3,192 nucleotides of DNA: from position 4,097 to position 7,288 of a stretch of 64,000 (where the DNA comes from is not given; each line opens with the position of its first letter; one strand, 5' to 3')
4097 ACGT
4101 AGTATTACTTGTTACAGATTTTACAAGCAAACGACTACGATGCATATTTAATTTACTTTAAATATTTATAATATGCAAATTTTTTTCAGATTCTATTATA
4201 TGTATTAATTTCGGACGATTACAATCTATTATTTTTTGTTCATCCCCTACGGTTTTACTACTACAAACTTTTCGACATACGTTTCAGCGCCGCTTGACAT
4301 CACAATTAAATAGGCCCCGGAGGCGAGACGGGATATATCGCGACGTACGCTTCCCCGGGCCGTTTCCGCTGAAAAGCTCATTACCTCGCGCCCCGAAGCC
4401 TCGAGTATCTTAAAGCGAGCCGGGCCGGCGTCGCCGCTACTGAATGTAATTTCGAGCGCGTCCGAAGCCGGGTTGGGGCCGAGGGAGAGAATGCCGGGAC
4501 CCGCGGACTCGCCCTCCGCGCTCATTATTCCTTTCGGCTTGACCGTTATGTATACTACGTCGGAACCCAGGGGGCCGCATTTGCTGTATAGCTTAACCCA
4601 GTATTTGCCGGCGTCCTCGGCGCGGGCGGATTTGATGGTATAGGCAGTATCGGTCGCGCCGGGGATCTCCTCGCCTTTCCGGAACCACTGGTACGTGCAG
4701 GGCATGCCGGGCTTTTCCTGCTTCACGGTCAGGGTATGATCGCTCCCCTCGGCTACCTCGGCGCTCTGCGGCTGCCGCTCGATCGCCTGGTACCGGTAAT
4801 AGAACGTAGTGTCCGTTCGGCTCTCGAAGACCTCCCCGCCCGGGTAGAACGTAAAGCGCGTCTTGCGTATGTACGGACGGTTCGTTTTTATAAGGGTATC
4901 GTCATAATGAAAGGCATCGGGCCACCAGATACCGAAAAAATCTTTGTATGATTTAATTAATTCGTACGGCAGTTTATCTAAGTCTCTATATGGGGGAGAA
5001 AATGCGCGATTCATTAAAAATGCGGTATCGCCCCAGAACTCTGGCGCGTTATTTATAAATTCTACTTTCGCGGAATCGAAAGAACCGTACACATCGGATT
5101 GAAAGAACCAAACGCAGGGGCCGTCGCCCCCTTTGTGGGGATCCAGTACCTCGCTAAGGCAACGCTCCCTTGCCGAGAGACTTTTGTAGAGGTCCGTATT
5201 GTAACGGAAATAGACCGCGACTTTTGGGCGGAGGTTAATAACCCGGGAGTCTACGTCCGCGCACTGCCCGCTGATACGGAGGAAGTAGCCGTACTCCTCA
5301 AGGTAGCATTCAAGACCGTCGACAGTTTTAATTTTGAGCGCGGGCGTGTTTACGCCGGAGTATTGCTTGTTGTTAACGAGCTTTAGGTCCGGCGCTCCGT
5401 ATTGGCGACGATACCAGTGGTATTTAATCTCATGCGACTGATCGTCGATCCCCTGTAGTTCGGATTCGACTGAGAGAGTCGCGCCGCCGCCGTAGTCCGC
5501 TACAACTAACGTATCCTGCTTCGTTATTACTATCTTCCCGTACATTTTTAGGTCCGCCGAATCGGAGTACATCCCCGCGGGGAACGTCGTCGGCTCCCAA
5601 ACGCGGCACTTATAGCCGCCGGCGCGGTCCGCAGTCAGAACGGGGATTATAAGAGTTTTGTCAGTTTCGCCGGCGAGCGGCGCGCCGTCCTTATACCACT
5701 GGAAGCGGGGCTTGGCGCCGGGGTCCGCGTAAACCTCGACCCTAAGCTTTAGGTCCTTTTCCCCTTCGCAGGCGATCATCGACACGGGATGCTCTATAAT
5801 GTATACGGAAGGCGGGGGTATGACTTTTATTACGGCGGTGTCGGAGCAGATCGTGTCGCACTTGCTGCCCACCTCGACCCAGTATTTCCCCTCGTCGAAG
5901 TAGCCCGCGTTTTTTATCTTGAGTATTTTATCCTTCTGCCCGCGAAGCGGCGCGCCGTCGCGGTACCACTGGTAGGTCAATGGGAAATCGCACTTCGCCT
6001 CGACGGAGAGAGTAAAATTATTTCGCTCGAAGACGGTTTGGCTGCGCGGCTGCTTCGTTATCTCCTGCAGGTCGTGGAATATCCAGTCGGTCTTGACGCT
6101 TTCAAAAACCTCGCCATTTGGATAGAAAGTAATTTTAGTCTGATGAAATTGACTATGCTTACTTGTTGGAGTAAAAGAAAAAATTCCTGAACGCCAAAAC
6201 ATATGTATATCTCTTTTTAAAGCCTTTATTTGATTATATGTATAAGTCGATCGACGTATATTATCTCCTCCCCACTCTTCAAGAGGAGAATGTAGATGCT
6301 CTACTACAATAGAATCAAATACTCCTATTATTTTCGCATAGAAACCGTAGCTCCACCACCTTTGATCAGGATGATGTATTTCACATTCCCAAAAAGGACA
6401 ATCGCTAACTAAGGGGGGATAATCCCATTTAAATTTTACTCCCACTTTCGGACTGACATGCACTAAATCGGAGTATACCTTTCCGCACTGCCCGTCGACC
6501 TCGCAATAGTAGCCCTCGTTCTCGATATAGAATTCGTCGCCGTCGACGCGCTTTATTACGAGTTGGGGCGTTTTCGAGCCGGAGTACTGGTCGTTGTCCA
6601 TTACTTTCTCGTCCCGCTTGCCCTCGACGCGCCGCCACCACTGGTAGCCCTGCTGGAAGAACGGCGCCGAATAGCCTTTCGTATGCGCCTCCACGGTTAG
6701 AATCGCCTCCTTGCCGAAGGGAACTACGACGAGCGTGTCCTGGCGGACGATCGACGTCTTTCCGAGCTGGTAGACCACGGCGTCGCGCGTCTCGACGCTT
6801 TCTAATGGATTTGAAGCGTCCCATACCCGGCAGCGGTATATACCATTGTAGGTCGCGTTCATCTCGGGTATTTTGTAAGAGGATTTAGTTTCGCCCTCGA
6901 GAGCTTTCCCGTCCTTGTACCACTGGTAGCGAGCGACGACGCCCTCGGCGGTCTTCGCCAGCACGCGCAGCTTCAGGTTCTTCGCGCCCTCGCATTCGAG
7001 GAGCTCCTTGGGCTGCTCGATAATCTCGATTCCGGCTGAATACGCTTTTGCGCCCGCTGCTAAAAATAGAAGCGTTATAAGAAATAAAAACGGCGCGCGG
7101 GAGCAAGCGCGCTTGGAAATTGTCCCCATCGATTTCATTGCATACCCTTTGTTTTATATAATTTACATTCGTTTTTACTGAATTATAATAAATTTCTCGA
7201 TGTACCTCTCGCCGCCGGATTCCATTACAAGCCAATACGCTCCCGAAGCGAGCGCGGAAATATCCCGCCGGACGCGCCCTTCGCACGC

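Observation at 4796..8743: Divergent, partly AT-rich insert cassettes sandwiched between conserved GC-rich Ig modules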

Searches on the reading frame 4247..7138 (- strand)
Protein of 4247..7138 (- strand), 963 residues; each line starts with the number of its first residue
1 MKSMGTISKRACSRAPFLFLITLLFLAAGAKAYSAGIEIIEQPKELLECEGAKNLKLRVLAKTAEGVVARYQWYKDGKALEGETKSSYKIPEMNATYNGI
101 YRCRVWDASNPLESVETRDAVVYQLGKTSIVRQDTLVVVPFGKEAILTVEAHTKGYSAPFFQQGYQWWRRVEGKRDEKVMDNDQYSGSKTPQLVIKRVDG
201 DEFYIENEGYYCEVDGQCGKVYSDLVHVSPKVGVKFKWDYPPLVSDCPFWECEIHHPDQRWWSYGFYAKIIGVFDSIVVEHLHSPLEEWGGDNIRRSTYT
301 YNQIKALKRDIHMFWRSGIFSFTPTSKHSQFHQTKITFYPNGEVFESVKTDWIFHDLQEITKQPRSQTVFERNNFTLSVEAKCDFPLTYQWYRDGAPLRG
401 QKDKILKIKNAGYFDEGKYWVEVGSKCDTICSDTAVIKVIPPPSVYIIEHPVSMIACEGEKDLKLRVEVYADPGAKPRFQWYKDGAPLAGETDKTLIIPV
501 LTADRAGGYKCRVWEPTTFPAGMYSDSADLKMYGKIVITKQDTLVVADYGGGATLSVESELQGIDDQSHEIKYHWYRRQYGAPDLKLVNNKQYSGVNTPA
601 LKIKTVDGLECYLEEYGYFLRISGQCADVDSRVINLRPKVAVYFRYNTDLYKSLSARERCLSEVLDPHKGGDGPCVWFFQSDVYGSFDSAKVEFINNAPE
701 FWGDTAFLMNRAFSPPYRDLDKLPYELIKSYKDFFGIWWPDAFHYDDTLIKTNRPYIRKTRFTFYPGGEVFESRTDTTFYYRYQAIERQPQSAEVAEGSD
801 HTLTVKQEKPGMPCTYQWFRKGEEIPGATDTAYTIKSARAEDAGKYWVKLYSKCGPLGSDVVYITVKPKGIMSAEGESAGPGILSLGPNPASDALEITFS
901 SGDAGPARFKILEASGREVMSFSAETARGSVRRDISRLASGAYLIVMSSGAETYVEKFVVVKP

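Call 11: search_protein_families(library=pfam, proteins=[window:4247-7138:-], max_evalue=0.01)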
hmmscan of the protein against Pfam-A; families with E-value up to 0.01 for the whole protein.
window:4247-7138:- (963 aa): 8 families
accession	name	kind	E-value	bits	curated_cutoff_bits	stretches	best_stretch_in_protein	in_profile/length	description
PF13927.12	Ig_3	-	1.4e-31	109.3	30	4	359-422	3-75/78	Immunoglobulin domain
PF13895.12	Ig_2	-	9.1e-24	83.9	27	2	441-530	6-77/79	Immunoglobulin domain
PF07679.22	I-set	-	1.1e-12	48.3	23.7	0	359-425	2-77/90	Immunoglobulin I-set domain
PF18962.6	Por_Secre_tail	-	1e-09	39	27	1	888-960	3-75/75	Secretion system C-terminal sorting domain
PF16680.11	Ig_4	-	5.1e-07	30.6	30.1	0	70-107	14-49/71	T-cell surface glycoprotein CD3 delta chain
PF06832.18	BiPBP_C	-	3.5e-05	24.1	26.8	0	460-496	26-64/90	Penicillin-Binding Protein C-terminus Family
PF00047.31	ig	-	0.00012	22.7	21.8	0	491-516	48-73/81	Immunoglobulin domain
PF16681.11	Ig_5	-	0.00017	22.4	27.3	0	476-513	19-57/82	Ig-like domain on T-cell surface glycoprotein CD3 epsilon chain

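Call 12: search_protein_families(library=ncbifam, proteins=[window:4247-7138:-], max_evalue=0.01)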
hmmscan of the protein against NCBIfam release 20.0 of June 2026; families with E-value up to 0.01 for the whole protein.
window:4247-7138:- (963 aa): 4 families
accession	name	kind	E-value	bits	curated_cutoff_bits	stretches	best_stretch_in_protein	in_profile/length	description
TIGR04183.1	Por_Secre_tail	domain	1.1e-07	31.7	23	1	888-960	3-71/72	T9SS type A sorting domain-containing protein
NF040485.1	ZirU_fam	subfamily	5.2e-06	26.8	100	0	808-844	51-87/210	ZirU family protein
NF038113.1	T9SSA_dep_M36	equivalog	6.9e-06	24.5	885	1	888-960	797-868/869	T9SS-dependent M36 family metallopeptidase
NF050177.1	TapA_OM_Porphy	equivalog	0.0025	16.6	500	1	884-960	471-543/544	TapA/TapC family T9SS-dependent outer membrane protein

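Call 15: find_encoding_contigs(protein=window:4250-7138:-, flank=10000, max_places=10)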
Protein window:4250-7138:- (963 aa): no gene with exactly this product is on record in the collection.

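Call 16: find_homologous_proteins(query=window:4250-7138:-, max_evalue=0.00001)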
Query window:4250-7138:- (963 aa): 508 proteins with E <= 0.00001 among 8000 candidates; the best 120 are listed.
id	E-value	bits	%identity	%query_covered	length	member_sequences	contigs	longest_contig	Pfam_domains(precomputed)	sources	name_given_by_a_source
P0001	0.0e+0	2280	100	100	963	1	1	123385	PF07679.23,PF13895.13,PF16680.12,PF13927.13,PF18962.8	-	-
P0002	4.2e-235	801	49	69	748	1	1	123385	PF13895.13,PF16680.12,PF13927.13,PF18962.8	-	-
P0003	1.1e-147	511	24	53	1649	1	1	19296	PF07686.24,PF11141.14,PF11465.15,PF20418.4,PF00047.32,PF24312.2,PF28321.1,PF06832.19,PF07679.23,PF13895.13,PF16680.12,PF13927.13,PF13473.13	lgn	-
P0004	1.2e-124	435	25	56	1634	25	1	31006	PF19408.6,PF00801.27,PF07686.24,PF17957.8,PF11465.15,PF00047.32,PF19081.7,PF07679.23,PF13895.13,PF16680.12,PF13927.13,PF16681.12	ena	-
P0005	5.2e-121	423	40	54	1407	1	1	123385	PF07679.23,PF13895.13,PF13927.13,PF20009.5,PF18962.8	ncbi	ncbi:MAG: immunoglobulin domain-containing protein [Chloroflexota bacterium]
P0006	3.5e-117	411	23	87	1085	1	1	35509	PF16177.12,PF19408.6,PF00801.27,PF07686.24,PF00047.32,PF28321.1,PF19081.7,PF07679.23,PF13895.13,PF16680.12,PF13927.13,PF16681.12,PF22078.2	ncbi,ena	-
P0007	5.6e-112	393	25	59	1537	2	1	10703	PF07679.23,PF19408.6,PF13895.13,PF07686.24,PF16680.12,PF13927.13,PF00047.32,PF28321.1,PF19081.7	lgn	-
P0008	3.8e-110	387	40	43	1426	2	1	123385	PF07679.23,PF13895.13,PF13927.13,PF18962.8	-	-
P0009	6.5e-99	350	23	52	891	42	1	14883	PF16177.12,PF19408.6,PF00801.27,PF07686.24,PF17957.8,PF00047.32,PF28321.1,PF19081.7,PF18911.7,PF07679.23,PF13895.13,PF16680.12,PF13927.13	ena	-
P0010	4.1e-93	331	23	59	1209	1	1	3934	PF07679.23,PF19408.6,PF13895.13,PF00801.27,PF13573.13,PF13927.13,PF00047.32,PF24312.2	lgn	-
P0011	1.5e-92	329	25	56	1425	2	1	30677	PF16706.12,PF00801.27,PF07686.24,PF00047.32,PF26428.1,PF06832.19,PF19081.7,PF22854.3,PF07679.23,PF13895.13,PF16680.12,PF13927.13,PF16681.12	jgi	jgi:hypothetical protein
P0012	3.4e-91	324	23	56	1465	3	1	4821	PF07679.23,PF13895.13,PF00801.27,PF07686.24,PF16680.12,PF13927.13,PF16681.12,PF18962.8,PF00047.32,PF19081.7,PF18911.7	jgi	jgi:PKD repeat protein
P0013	9.9e-88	313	34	16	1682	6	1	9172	PF07679.23,PF13895.13,PF07686.24,PF17963.8,PF13927.13,PF00047.32,PF05345.19,PF06832.19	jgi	jgi:hypothetical protein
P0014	3.0e-86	308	27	49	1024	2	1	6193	PF07679.23,PF13895.13,PF07686.24,PF13927.13,PF11465.15,PF16681.12,PF00047.32,PF06832.19,PF00041.28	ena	-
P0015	2.6e-84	302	24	58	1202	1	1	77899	PF07679.23,PF19408.6,PF13895.13,PF13573.13,PF07686.24,PF13927.13,PF00047.32,PF06832.19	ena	-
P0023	1.5e-73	266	23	55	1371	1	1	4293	PF07679.23,PF13895.13,PF16706.12,PF07686.24,PF16680.12,PF13927.13,PF18962.8,PF00047.32,PF24527.2,PF19081.7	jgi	jgi:hypothetical protein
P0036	5.5e-58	215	37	22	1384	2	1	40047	PF07679.23,PF13895.13,PF13927.13,PF20009.5,PF18962.8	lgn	-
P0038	9.6e-58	214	41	19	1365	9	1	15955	PF07679.23,PF13895.13,PF13927.13,PF20009.5,PF18962.8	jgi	-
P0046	1.2e-55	207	40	20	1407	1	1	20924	PF07679.23,PF13895.13,PF13927.13,PF20009.5,PF18962.8,PF00047.32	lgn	-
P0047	1.2e-55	207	36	22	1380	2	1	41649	PF07679.23,PF13895.13,PF13927.13,PF20009.5,PF18962.8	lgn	-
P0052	5.0e-54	201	38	20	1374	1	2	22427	PF07679.23,PF13895.13,PF07686.24,PF13927.13,PF20009.5,PF18962.8,PF00047.32,PF19081.7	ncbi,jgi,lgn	-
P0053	5.5e-54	201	35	23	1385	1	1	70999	PF07679.23,PF13895.13,PF13927.13,PF20009.5,PF18962.8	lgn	-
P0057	2.9e-52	196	38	21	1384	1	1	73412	PF07679.23,PF13895.13,PF07686.24,PF16680.12,PF13927.13,PF16681.12,PF20009.5,PF18962.8,PF00047.32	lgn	-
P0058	3.1e-52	196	38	20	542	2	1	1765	PF07679.23,PF13895.13,PF07686.24,PF16680.12,PF13927.13,PF18962.8,PF00047.32,PF19081.7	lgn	-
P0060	4.5e-52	195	29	41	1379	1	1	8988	PF07679.23,PF13229.13,PF13895.13,PF07686.24,PF16680.12,PF13927.13,PF16681.12,PF20009.5,PF18962.8,PF00047.32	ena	-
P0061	5.0e-52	195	27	42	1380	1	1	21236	PF07679.23,PF13229.13,PF13895.13,PF07686.24,PF16680.12,PF13927.13,PF20009.5,PF18962.8,PF00047.32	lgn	-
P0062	3.5e-51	192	29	42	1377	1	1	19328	PF07679.23,PF13229.13,PF13895.13,PF07686.24,PF16680.12,PF13927.13,PF20009.5,PF18962.8,PF00047.32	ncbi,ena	-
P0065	5.4e-51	191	28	42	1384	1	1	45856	PF07679.23,PF13895.13,PF07686.24,PF16680.12,PF13927.13,PF20009.5,PF18962.8,PF00047.32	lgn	-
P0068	4.1e-50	189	28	42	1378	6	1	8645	PF07679.23,PF13229.13,PF13895.13,PF07686.24,PF16680.12,PF13927.13,PF16681.12,PF20009.5,PF18962.8,PF00047.32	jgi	-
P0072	3.4e-49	185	24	53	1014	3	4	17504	PF07679.23,PF13895.13,PF16680.12,PF13927.13,PF16681.12,PF18962.8,PF00047.32,PF19081.7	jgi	jgi:hypothetical protein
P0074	5.2e-49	185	27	41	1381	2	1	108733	PF07679.23,PF13229.13,PF13895.13,PF07686.24,PF16680.12,PF13927.13,PF20009.5,PF18962.8,PF00047.32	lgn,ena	-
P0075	7.3e-49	184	26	42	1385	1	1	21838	PF07679.23,PF13895.13,PF07686.24,PF16680.12,PF13927.13,PF20009.5,PF18962.8,PF00047.32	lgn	-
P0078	1.0e-47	181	27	42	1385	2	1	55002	PF07679.23,PF13229.13,PF13895.13,PF07686.24,PF13927.13,PF20009.5,PF18962.8,PF00047.32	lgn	-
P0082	5.2e-46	175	38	15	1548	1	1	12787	PF07679.23,PF13229.13,PF13895.13,PF13927.13,PF18962.8,PF06832.19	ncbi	-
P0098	4.9e-42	162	22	55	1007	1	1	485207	PF07679.23,PF13895.13,PF07686.24,PF16680.12,PF13927.13,PF16681.12,PF18962.8,PF00047.32,PF06832.19,PF19081.7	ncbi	-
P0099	5.6e-42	162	25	43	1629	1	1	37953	PF07679.23,PF13895.13,PF07686.24,PF13927.13,PF18962.8,PF00047.32,PF14873.12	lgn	-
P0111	1.5e-37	147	26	54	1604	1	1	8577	PF07679.23,PF13895.13,PF07686.24,PF13927.13,PF20009.5,PF18962.8,PF00047.32,PF14873.12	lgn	-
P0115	1.2e-36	144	31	22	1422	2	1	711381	PF07679.23,PF13895.13,PF13927.13,PF18962.8,PF00047.32,PF13860.13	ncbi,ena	-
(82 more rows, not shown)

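Call 21: find_encoding_contigs(protein=P0005, flank=10000, max_places=5)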
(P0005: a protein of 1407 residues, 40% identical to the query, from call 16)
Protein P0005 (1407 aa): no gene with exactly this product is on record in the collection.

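Call 50: find_encoding_contigs(protein=P0052, flank=3000, max_places=2)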
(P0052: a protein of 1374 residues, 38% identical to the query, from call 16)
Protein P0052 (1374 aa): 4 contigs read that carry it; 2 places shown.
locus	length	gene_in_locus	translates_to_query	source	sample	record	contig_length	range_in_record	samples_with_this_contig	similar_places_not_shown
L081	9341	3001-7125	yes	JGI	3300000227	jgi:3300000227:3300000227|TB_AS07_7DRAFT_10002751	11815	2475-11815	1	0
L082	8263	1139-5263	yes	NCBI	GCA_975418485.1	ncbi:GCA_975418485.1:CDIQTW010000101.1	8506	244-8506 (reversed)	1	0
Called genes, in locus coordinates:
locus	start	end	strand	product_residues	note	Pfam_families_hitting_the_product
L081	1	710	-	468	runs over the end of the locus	PF02874:ATP-synt_ab_N, PF00006:ATP-synt_ab, PF22919:ATP-synt_VA_C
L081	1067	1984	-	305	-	PF10543:ORF6N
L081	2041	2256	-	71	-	PF13310:Virulence_RhuM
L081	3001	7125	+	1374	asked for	PF20009:GEVED, PF00047:ig (faint), PF07679:I-set, PF13927:Ig_3 (weak), PF07679:I-set, PF13895:Ig_2, PF13927:Ig_3, PF18962:Por_Secre_tail, +2 more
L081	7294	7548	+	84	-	-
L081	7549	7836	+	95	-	-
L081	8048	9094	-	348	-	-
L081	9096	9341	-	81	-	?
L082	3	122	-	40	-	?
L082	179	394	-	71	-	PF13310:Virulence_RhuM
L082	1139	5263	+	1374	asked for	PF20009:GEVED, PF00047:ig (faint), PF07679:I-set, PF13927:Ig_3 (weak), PF07679:I-set, PF13895:Ig_2, PF13927:Ig_3, PF18962:Por_Secre_tail, +2 more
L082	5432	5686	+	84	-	-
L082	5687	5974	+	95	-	-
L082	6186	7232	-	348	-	PF06074:Portal_Mu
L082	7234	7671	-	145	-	-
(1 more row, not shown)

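Call 51: find_encoding_contigs(protein=P0036, flank=3000, max_places=2)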
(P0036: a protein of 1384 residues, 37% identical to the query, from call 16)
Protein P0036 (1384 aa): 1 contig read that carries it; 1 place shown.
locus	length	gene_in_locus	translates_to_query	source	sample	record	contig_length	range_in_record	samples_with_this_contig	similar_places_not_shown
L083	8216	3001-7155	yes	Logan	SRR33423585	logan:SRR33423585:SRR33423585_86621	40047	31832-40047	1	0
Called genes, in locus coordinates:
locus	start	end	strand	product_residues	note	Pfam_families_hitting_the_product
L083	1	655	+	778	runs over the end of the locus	PF24507:Ig_CFAP65_4th (faint), PF15780:ASH (faint), PF07610:DUF1573 (weak), PF22073:Cep192_D4, PF22544:HYDIN_VesB_CFA65-like_Ig, PF18962:Por_Secre_tail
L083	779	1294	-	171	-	PF13589:HATPase_c_3 (faint), PF02518:HATPase_c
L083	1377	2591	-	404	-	PF00989:PAS (faint), PF13426:PAS_9, PF08447:PAS_3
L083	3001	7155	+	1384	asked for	PF20009:GEVED, PF07679:I-set (weak), PF13927:Ig_3 (weak), PF07679:I-set, PF13895:Ig_2 (weak), PF13927:Ig_3, PF18962:Por_Secre_tail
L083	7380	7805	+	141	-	-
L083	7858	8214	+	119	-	?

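Call 58: list_cluster_members(proteins=[P0005, P0008, P0001, P0002])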
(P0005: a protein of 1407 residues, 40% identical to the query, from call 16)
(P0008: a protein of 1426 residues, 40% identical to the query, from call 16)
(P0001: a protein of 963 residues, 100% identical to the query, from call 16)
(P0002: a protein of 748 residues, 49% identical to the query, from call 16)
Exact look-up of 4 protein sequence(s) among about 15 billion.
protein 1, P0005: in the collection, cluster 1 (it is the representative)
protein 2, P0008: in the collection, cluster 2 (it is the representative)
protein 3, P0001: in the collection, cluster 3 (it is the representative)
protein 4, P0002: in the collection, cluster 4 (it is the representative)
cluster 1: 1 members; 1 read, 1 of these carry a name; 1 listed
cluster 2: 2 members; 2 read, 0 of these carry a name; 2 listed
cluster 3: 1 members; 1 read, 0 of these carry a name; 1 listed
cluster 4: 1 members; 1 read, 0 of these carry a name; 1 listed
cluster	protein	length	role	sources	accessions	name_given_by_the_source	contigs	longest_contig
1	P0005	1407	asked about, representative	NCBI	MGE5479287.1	MAG: immunoglobulin domain-containing protein [Chloroflexota bacterium]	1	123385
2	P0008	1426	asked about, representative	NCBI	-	-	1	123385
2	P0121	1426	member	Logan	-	-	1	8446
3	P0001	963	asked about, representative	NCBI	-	-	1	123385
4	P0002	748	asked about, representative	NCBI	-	-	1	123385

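Call 59: find_encoding_contigs(protein=P0121, flank=10000, max_places=5)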
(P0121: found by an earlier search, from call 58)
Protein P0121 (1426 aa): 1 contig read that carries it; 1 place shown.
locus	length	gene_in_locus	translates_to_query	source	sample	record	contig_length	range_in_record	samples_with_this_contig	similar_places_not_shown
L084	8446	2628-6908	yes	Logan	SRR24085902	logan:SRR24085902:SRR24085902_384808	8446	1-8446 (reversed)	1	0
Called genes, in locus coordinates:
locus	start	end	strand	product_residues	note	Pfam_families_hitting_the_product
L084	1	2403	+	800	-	?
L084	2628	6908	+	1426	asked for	PF07679:I-set (faint), PF13895:Ig_2 (faint), PF13927:Ig_3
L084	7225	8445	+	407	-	?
